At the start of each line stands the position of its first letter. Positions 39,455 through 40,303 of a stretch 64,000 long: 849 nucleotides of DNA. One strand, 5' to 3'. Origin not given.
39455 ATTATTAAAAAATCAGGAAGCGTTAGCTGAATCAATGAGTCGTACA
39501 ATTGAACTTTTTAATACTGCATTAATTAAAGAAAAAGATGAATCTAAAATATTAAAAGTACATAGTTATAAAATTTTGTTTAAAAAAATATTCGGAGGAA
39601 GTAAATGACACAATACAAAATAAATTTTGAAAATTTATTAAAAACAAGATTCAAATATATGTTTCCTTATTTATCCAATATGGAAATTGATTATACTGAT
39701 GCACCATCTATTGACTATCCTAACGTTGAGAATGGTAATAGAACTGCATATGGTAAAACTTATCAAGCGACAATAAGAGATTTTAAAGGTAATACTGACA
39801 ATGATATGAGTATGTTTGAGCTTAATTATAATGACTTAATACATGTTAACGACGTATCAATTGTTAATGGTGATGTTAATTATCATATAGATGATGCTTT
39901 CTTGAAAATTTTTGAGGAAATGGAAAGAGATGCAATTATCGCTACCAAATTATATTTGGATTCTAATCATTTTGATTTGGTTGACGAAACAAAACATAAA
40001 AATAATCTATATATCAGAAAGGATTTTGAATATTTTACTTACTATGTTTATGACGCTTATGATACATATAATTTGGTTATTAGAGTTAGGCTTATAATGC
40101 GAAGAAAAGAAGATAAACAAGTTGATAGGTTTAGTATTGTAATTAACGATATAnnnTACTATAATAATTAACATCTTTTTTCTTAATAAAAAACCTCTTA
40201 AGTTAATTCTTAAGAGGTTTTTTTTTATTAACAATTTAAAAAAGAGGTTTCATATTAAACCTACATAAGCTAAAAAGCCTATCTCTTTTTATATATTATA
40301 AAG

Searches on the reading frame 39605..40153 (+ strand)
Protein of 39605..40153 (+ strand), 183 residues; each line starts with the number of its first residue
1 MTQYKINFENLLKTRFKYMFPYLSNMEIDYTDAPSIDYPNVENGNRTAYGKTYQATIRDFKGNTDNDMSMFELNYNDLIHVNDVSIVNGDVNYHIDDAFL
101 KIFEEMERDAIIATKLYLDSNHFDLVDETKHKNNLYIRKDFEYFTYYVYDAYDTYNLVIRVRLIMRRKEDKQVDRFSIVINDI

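Call 71: find_encoding_contigs(protein=window:39605-40153:+, flank=10000, max_places=6)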
Protein window:39605-40153:+ (183 aa): 2 contigs read that carry it; 2 places shown.
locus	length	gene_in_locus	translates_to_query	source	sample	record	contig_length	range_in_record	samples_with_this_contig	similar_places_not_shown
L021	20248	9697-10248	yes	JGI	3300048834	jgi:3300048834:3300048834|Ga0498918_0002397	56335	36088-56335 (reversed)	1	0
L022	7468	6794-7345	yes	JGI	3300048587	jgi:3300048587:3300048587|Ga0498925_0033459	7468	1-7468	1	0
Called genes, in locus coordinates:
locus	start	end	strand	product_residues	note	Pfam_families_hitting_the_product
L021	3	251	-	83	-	?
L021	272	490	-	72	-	-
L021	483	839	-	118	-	-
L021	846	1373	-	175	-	-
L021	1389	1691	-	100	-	-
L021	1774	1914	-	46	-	-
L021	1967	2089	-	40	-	-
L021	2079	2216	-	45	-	-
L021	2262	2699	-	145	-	-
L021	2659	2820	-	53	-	-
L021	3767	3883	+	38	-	-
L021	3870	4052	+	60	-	-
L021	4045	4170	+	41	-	-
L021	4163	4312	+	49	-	-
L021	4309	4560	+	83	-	-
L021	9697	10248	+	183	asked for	-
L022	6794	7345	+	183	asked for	-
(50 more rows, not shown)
